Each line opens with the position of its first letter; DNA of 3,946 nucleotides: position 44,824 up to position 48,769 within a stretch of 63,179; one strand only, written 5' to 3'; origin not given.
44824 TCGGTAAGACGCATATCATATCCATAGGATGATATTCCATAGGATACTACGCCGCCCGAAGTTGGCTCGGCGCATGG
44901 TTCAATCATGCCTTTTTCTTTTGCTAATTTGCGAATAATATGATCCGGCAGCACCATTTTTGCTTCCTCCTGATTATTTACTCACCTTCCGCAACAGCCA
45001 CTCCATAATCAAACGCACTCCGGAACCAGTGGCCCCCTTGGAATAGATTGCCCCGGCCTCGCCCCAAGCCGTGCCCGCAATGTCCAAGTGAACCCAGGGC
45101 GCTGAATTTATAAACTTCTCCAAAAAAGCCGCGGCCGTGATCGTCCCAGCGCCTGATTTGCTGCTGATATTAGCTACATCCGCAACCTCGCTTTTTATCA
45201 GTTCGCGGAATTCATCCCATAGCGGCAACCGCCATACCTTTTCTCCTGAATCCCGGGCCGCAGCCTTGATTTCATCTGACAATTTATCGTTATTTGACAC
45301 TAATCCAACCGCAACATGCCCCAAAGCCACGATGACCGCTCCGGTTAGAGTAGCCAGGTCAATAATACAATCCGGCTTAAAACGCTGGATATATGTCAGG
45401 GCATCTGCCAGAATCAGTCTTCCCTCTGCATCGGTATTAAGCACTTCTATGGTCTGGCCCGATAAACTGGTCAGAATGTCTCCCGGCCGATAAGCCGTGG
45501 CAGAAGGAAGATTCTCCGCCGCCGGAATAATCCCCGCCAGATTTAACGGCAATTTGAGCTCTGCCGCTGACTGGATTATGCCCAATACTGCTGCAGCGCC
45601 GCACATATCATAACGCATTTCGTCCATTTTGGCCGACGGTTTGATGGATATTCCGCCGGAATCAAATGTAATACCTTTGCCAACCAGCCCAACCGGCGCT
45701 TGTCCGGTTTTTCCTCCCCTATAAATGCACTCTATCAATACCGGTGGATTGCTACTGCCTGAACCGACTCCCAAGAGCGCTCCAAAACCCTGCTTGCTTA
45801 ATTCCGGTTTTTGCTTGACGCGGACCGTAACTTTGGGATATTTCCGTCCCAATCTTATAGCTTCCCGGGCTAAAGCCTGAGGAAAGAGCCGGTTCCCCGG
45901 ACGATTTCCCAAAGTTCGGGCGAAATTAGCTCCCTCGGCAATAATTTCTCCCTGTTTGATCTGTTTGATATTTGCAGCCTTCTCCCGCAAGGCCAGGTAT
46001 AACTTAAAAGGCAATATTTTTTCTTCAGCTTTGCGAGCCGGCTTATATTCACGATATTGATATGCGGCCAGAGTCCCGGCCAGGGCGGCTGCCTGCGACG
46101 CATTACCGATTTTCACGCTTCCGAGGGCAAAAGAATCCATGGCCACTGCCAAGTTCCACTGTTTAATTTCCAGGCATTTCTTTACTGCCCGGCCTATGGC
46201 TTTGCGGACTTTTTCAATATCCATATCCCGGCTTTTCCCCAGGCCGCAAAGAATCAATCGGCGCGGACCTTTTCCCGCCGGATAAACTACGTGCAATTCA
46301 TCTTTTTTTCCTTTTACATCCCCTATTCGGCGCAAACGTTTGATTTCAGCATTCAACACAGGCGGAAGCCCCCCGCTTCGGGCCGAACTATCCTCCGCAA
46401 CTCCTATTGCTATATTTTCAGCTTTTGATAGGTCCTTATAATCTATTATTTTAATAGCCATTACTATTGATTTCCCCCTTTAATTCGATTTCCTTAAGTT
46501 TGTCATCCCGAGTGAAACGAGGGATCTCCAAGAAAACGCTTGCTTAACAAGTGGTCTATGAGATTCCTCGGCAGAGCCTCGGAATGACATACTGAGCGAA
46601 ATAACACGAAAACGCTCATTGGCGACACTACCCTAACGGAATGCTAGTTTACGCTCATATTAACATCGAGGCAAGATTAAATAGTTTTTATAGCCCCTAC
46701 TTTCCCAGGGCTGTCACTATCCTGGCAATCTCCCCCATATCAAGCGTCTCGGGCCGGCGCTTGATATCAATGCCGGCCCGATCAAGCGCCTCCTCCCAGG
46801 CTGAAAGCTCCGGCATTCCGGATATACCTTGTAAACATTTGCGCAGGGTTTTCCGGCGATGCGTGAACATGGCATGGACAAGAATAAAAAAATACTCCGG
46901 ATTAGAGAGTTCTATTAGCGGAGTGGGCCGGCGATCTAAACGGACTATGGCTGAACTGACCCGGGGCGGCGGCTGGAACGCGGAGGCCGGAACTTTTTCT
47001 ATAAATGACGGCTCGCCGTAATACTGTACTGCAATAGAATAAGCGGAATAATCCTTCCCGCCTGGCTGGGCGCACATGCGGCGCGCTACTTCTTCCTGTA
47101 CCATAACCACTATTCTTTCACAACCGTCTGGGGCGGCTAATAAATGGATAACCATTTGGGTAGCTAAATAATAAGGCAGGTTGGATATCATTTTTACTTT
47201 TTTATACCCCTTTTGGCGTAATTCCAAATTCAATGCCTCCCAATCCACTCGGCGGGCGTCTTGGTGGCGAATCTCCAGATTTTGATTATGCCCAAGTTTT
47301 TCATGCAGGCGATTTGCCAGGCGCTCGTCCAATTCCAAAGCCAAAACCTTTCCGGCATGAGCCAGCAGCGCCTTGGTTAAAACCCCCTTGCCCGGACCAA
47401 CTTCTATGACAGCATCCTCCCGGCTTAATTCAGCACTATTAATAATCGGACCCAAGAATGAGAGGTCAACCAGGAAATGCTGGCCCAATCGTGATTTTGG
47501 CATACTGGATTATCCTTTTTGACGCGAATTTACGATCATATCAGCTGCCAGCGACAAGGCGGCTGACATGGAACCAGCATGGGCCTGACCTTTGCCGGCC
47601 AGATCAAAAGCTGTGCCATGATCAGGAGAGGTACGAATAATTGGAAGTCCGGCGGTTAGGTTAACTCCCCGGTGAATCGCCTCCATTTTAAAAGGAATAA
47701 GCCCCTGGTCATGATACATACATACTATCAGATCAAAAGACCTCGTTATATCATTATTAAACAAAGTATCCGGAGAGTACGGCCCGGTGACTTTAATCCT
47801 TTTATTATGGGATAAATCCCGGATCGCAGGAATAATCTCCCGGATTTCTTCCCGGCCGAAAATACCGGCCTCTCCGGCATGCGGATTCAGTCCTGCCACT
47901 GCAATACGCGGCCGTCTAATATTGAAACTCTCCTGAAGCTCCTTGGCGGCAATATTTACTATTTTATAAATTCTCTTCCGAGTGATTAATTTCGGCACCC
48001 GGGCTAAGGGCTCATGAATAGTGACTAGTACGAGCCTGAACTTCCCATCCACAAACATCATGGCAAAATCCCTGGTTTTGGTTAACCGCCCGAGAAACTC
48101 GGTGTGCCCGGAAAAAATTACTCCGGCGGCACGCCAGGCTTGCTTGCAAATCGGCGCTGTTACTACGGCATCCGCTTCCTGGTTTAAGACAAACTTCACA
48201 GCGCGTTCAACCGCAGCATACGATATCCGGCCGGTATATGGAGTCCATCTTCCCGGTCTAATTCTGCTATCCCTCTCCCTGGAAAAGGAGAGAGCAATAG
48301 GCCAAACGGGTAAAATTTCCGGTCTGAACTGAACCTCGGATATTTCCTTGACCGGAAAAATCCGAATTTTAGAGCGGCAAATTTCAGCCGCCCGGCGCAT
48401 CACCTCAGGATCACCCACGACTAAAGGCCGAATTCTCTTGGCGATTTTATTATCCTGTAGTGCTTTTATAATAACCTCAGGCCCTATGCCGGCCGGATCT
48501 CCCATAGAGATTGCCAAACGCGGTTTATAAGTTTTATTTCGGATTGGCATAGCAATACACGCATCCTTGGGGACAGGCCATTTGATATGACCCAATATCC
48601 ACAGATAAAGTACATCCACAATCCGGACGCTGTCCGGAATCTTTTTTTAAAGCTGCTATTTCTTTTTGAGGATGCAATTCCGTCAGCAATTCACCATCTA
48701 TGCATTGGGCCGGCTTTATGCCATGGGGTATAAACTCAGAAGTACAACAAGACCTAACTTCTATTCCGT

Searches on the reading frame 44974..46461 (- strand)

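Call 74: search_protein_families(library=pfam, proteins=[window:44974-46461:-], max_evalue=0.00001)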
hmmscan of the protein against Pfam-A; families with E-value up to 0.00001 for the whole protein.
window:44974-46461:- (495 aa): 2 families
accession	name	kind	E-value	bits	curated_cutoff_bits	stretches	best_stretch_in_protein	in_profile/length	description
PF00883.26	Peptidase_M17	-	1.7e-124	415.6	25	1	179-485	1-309/310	Cytosol aminopeptidase family, catalytic domain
PF02789.23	Peptidase_M17_N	-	2.1e-18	66.9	23.4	1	19-140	2-126/129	Cytosol aminopeptidase family, N-terminal domain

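Call 75: search_protein_families(library=padloc, proteins=[window:44974-46461:-], max_evalue=0.00001)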
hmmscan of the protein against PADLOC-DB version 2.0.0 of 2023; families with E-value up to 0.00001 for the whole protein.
window:44974-46461:- (495 aa): 0 families

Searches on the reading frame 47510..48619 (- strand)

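Call 74: search_protein_families(library=pfam, proteins=[window:47510-48619:-], max_evalue=0.00001)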
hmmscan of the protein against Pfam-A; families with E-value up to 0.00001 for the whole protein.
window:47510-48619:- (369 aa): 1 family
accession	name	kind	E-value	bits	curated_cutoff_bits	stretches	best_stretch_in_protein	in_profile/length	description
PF04166.17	PdxA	-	5.4e-104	348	27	1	63-358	3-286/286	Pyridoxal phosphate biosynthetic protein PdxA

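Call 75: search_protein_families(library=padloc, proteins=[window:47510-48619:-], max_evalue=0.00001)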
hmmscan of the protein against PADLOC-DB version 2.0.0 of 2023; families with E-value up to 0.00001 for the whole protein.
window:47510-48619:- (369 aa): 0 families
